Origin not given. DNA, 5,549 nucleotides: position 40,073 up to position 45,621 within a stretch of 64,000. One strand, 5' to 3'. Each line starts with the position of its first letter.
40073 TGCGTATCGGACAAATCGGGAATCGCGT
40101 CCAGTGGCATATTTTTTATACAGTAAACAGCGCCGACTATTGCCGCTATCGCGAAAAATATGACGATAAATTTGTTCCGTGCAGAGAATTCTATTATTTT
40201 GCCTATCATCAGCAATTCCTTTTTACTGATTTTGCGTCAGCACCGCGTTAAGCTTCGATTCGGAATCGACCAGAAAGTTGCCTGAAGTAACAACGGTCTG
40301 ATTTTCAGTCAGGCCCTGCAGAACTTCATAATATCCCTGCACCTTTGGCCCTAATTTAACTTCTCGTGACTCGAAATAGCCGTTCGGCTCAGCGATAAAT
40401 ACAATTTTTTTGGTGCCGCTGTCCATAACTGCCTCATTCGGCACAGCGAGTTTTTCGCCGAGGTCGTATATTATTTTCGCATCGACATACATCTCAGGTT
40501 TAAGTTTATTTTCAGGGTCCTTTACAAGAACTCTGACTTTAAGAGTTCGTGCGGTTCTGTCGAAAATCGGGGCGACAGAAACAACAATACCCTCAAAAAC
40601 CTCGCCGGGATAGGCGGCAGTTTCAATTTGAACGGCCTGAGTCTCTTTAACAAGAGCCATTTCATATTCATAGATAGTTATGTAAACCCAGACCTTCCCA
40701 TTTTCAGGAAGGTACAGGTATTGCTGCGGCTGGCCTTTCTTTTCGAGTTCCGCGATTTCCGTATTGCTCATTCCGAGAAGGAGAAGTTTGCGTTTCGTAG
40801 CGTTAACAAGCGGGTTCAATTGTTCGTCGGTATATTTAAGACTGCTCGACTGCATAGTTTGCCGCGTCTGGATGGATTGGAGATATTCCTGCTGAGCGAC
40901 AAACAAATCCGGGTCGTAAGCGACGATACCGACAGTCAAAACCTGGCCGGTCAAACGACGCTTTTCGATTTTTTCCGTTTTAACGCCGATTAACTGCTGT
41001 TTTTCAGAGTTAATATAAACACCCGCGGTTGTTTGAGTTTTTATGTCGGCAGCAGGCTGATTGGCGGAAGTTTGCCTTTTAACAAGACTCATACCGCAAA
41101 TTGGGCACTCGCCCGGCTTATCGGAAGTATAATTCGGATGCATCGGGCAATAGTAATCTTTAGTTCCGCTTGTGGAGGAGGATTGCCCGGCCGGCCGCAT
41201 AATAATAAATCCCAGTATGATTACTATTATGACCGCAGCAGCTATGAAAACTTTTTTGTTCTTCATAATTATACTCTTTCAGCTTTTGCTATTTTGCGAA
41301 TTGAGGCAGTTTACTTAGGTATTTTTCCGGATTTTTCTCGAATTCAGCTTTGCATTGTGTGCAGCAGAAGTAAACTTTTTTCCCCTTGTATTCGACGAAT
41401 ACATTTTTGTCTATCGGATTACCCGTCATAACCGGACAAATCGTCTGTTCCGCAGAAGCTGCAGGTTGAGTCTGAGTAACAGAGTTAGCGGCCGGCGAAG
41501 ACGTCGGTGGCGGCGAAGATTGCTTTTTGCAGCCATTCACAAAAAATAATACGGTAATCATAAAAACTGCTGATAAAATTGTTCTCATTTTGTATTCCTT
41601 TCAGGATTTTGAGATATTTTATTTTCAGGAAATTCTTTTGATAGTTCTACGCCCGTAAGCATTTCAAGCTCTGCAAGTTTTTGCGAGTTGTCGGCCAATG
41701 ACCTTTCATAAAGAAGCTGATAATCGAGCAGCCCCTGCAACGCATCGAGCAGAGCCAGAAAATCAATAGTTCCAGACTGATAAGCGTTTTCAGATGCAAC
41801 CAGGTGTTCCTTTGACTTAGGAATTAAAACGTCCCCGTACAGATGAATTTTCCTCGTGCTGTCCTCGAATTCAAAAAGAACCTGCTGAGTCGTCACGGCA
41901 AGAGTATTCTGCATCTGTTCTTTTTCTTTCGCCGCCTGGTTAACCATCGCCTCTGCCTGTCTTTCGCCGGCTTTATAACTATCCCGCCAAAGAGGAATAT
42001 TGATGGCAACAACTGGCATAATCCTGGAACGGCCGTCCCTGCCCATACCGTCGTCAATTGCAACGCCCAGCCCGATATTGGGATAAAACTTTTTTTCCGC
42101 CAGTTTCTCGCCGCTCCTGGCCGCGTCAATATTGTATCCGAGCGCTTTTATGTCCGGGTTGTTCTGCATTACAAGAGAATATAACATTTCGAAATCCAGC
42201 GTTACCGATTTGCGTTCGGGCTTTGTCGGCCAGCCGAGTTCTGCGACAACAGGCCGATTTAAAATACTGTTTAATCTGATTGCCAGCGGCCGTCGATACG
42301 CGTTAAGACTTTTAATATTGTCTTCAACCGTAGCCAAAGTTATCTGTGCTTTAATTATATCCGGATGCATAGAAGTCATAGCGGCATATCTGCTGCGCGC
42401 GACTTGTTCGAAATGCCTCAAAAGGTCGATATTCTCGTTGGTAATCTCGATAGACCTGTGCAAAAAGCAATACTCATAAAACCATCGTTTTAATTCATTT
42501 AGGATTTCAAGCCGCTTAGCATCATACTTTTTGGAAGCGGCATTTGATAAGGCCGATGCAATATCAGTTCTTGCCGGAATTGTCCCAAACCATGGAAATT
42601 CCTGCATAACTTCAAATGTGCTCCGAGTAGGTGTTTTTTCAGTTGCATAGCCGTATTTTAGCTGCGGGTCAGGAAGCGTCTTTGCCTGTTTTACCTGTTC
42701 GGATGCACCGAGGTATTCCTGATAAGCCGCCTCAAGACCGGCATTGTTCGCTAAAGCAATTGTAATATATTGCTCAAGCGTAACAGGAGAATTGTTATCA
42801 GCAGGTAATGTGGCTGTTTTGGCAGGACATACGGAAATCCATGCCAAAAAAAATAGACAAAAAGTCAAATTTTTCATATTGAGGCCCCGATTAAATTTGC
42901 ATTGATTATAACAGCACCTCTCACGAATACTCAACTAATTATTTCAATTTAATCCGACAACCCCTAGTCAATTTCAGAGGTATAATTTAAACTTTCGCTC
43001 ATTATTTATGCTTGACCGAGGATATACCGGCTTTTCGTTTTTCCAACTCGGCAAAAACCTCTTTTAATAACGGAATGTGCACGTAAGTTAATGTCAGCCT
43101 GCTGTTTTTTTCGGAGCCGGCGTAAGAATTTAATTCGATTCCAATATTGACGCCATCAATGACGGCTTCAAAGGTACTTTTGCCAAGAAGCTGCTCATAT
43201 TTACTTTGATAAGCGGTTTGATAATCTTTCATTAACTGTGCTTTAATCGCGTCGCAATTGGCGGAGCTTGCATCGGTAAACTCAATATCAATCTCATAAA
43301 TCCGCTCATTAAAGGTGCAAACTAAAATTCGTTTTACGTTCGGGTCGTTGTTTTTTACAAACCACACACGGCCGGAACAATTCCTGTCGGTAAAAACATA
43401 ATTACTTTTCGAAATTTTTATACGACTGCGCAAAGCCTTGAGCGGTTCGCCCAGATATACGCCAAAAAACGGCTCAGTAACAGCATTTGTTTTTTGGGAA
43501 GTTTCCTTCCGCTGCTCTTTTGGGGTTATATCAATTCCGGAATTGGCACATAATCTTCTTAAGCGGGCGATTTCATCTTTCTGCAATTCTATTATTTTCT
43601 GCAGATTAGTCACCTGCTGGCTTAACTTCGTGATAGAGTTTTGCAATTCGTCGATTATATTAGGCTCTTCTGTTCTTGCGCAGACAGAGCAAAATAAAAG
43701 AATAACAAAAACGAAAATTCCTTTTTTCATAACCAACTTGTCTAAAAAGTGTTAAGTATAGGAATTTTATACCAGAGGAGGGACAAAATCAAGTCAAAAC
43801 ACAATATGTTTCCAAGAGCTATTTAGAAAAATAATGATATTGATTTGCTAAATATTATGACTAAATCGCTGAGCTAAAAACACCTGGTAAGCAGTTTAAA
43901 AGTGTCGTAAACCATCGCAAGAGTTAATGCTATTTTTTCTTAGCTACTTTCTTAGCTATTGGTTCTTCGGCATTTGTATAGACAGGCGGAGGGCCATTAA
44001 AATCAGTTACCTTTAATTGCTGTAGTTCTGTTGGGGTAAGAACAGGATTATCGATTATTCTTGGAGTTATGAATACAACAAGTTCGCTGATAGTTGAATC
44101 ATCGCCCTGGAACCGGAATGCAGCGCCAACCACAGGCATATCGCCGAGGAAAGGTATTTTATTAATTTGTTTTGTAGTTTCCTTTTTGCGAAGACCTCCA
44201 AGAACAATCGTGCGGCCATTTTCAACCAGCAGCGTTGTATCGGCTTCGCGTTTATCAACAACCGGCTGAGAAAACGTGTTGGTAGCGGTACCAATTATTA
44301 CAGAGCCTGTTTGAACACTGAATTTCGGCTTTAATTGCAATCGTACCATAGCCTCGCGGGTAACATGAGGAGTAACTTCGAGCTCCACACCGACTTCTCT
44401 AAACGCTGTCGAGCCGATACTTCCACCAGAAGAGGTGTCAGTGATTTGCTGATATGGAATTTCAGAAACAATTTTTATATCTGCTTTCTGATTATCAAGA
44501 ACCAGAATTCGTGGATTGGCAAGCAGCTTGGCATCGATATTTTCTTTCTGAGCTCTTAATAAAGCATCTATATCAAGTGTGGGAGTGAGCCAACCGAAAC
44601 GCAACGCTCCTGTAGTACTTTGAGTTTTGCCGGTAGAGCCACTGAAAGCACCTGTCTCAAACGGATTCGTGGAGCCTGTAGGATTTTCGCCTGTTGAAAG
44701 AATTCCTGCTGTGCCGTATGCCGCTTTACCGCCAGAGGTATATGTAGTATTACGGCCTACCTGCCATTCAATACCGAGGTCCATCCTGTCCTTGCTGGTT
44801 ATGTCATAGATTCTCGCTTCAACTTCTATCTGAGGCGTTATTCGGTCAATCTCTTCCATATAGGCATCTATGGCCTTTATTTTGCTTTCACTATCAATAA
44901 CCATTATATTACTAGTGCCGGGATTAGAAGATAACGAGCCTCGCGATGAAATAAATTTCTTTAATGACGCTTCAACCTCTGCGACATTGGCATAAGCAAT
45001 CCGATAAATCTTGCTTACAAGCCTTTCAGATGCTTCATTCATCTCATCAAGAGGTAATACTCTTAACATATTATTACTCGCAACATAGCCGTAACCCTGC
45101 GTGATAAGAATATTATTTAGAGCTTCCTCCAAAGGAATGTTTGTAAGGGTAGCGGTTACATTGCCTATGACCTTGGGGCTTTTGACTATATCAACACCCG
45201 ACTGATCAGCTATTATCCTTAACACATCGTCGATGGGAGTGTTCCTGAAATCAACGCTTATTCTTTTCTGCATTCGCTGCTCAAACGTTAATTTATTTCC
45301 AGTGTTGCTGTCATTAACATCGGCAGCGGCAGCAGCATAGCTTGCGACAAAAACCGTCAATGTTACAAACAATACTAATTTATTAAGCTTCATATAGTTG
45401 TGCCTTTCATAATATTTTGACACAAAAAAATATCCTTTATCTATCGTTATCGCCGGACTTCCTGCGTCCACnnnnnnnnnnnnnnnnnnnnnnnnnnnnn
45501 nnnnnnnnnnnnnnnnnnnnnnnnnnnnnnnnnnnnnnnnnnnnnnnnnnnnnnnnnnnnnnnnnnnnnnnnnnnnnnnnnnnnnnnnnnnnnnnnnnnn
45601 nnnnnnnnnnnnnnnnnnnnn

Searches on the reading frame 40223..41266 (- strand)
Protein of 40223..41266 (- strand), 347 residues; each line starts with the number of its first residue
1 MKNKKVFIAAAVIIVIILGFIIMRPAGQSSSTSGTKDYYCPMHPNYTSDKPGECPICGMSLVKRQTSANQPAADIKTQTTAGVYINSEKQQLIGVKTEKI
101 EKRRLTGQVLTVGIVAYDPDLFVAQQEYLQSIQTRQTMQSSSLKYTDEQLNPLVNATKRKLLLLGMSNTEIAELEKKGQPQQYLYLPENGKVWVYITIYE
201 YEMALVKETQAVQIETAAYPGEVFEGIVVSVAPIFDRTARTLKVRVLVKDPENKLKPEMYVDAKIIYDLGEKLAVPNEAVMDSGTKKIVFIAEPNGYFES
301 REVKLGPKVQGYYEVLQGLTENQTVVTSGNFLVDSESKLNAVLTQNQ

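Call 62: search_protein_families(library=pfam, proteins=[window:40223-41266:-], max_evalue=0.00001)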
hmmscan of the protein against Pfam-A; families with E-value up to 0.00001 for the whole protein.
window:40223-41266:- (347 aa): 3 families
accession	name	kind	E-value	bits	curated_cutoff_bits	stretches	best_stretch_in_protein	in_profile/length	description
PF16576.10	HlyD_D23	-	2.8e-30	105.6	30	2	191-261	144-214/214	Barrel-sandwich domain of CusB or HlyD membrane-fusion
PF19335.5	HMBD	-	2.5e-14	53.4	23.6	1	38-63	2-27/28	Heavy metal binding domain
PF13437.12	HlyD_3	-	1.8e-07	32.3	22.2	1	190-257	34-105/106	HlyD family secretion protein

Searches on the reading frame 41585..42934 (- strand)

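Call 62: search_protein_families(library=pfam, proteins=[window:41585-42934:-], max_evalue=0.00001)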
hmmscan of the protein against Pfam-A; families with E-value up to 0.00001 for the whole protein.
window:41585-42934:- (449 aa): 1 family
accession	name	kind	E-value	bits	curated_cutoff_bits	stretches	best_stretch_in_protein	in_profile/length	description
PF02321.23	OEP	-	2.4e-44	151.8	22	2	249-428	2-187/187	Outer membrane efflux protein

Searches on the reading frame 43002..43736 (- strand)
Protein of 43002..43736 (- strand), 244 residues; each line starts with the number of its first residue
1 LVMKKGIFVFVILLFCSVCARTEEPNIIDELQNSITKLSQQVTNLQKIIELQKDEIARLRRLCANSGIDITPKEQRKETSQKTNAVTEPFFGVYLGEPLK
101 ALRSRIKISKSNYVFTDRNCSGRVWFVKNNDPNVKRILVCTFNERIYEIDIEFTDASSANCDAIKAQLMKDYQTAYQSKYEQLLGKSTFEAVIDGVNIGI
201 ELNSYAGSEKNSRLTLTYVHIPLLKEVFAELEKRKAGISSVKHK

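Call 3: search_protein_families(library=pfam, proteins=[window:43002-43736:-], max_evalue=0.01)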
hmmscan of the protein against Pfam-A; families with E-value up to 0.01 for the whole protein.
window:43002-43736:- (244 aa): 1 family
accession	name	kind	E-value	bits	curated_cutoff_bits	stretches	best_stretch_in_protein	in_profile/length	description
PF13974.11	YebO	-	0.0087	16.7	27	0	38-82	24-68/80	YebO-like protein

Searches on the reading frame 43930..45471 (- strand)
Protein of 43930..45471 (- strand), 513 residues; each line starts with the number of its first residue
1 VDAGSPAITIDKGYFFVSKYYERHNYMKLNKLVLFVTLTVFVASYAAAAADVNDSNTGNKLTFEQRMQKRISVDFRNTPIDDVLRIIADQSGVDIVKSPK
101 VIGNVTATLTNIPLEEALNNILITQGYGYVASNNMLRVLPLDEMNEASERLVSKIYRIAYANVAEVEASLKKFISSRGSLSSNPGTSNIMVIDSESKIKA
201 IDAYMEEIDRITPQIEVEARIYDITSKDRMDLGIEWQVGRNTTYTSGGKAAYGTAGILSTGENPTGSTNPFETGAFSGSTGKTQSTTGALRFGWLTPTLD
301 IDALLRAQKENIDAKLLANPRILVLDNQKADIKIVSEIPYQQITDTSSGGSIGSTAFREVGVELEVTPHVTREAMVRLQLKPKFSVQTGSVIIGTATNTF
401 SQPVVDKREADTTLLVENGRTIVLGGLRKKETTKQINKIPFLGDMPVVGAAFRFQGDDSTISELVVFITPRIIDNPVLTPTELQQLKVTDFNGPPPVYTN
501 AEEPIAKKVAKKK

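Call 3: search_protein_families(library=pfam, proteins=[window:43930-45471:-], max_evalue=0.01)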
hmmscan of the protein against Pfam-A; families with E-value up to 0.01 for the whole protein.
window:43930-45471:- (513 aa): 5 families
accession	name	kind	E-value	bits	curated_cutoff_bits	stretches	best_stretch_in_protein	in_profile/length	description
PF00263.26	Secretin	-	1.9e-45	154.9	27.5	1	308-474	2-169/169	Bacterial type II and III secretion system protein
PF07660.19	STN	-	4.1e-10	39.7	28.4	2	98-140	7-51/52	Secretin and TonB N terminus short domain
PF03958.22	Secretin_N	-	6.8e-05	23.4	28.2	1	154-210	2-65/69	Bacterial type II/III secretion system short domain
PF21305.2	type_II_gspD_N0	-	7.3e-05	23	27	1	73-138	1-71/71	GspD-like, N0 domain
PF16344.10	FecR_C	-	0.0014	19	24.4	0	75-134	4-66/70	FecR, C-terminal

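Call 4: search_protein_families(library=ncbifam, proteins=[window:43930-45471:-], max_evalue=0.01)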
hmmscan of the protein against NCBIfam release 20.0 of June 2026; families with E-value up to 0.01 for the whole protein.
window:43930-45471:- (513 aa): 9 families
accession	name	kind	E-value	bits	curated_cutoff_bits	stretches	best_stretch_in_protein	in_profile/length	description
TIGR02515.1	IV_pilus_PilQ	subfamily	9.2e-82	275.3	284.35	1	69-473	2-427/428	type IV pilus secretin PilQ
TIGR02517.1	type_II_gspD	equivalog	6.1e-65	219.8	351.35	2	195-476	318-593/600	type II secretion system secretin GspD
NF010083.0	PRK13568.1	equivalog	1.4e-50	172.3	554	2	306-474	257-418/419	DNA uptake porin HofQ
NF007851.2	PRK10560.1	exception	8e-46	156.7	598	1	68-474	21-410/412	DNA uptake porin HofQ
TIGR02519.1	pilus_MshL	equivalog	3e-41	141.3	250.2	1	183-473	4-290/290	pilus (MSHA type) biogenesis protein MshL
TIGR02516.1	type_III_yscC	equivalog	2.1e-33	115.6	238.45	1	172-474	194-462/463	type III secretion system outer membrane ring subunit SctC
NF042912.1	Amuc_1098_fam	equivalog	9.9e-31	106.5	750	2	358-474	662-797/805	Amuc_1098 family type IV pilus outer membrane protein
NF011873.0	PRK15346.1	equivalog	1.3e-16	60.4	524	2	305-457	333-478/499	EscC/YscC/HrcC family type III secretion system outer membrane ring protein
TIGR02520.1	pilus_B_mal_scr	equivalog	4.8e-11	41.9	287.65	1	164-470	222-511/513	PilN family type IVB pilus formation outer membrane protein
